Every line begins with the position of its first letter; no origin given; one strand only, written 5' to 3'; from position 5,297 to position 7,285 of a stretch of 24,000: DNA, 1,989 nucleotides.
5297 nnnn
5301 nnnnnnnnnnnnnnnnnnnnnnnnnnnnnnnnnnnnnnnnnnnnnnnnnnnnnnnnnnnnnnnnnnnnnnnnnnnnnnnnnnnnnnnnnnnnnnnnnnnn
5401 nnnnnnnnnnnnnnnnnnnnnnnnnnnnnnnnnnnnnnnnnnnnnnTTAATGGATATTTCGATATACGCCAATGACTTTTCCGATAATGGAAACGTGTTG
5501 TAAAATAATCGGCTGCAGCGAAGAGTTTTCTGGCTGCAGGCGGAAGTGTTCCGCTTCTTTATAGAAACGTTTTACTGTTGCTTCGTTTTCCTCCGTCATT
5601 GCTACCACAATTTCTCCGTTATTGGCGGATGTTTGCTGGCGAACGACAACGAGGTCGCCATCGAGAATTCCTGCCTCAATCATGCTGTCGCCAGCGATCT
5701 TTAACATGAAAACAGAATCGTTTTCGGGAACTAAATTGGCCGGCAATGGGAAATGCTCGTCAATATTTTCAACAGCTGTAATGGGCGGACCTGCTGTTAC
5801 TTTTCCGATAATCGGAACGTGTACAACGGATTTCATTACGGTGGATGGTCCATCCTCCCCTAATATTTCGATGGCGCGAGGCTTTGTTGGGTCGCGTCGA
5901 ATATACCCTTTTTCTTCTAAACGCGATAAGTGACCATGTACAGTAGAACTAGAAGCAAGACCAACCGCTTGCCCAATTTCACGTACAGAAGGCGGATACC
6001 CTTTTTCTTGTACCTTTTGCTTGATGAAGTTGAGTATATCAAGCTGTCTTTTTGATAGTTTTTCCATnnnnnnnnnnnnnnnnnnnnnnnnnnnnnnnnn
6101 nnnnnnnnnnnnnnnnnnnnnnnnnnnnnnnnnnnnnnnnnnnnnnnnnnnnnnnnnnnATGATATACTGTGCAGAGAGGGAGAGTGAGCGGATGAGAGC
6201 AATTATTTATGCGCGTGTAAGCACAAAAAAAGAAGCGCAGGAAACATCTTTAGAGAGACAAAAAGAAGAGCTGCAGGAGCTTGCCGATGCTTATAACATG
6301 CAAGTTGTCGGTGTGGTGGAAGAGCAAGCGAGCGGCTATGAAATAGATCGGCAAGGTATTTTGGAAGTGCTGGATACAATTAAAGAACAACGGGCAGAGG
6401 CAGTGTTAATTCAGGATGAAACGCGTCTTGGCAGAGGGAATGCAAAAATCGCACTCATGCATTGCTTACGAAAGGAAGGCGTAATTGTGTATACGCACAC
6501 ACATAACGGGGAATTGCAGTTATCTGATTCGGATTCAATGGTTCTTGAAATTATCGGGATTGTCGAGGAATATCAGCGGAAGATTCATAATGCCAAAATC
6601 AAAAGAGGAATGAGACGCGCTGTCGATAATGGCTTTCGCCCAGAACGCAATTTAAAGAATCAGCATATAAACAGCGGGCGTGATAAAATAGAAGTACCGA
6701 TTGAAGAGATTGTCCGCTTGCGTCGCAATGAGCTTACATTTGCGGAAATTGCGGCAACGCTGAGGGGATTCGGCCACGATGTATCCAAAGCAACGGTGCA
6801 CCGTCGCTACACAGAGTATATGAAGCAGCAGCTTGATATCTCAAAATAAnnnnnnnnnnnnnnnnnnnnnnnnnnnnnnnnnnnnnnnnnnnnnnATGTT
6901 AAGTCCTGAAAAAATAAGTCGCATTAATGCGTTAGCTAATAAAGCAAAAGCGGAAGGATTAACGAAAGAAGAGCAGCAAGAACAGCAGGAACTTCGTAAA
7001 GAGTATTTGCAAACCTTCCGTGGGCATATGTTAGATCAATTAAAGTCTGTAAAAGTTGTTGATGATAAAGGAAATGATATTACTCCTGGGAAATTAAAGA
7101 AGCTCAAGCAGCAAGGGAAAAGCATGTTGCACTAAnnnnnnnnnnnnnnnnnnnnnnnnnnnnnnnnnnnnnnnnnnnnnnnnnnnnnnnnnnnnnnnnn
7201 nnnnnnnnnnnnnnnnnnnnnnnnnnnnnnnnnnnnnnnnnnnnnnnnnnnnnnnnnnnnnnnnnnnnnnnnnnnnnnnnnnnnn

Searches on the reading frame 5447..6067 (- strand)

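Call 18: search_protein_families(library=pfam, proteins=[window:5447-6067:-], max_evalue=0.01)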
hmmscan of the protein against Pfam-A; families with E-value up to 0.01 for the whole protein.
window:5447-6067:- (206 aa): 5 families
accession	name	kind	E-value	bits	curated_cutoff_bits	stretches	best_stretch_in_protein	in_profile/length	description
PF00717.28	Peptidase_S24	-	2.4e-37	127.6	23.3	1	85-199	1-116/116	Peptidase S24-like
PF01726.22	LexA_DNA_bind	-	8e-30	102.9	23.7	1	1-65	1-65/65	LexA DNA binding domain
PF09339.16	HTH_IclR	-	3.3e-06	27.2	22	1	9-60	6-52/52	IclR helix-turn-helix domain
PF13412.12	HTH_24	-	8.5e-06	25.7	21.9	1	6-57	3-48/48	Winged helix-turn-helix DNA-binding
PF12802.13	MarR_2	-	9.1e-06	26.2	27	1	5-60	4-56/61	MarR family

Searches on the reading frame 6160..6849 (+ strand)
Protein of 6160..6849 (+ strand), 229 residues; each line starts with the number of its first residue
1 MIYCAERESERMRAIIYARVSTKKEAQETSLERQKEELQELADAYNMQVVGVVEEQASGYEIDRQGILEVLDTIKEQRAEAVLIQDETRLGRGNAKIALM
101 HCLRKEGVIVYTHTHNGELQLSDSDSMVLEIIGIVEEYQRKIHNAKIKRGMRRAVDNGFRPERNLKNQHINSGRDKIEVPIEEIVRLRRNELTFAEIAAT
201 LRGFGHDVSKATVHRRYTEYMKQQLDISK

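Call 18: search_protein_families(library=pfam, proteins=[window:6160-6849:+], max_evalue=0.01)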
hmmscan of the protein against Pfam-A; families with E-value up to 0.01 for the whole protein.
window:6160-6849:+ (229 aa): 2 families
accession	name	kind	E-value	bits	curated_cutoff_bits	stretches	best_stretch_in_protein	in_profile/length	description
PF00239.26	Resolvase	-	4.8e-26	92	23.3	1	14-158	1-143/145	Resolvase, N terminal domain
PF13565.12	HTH_32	-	0.0067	17.4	33.7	0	181-215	34-71/73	Homeodomain-like domain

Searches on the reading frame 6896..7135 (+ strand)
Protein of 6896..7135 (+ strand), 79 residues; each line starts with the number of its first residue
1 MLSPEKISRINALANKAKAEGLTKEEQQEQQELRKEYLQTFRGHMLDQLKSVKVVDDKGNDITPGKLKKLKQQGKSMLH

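Call 18: search_protein_families(library=pfam, proteins=[window:6896-7135:+], max_evalue=0.01)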
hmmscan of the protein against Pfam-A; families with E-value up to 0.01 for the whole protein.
window:6896-7135:+ (79 aa): 1 family
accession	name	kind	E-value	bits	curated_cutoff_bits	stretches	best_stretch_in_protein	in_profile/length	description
PF05979.17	DUF896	-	1.5e-30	105.2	24.2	1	5-68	1-64/64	Bacterial protein of unknown function (DUF896)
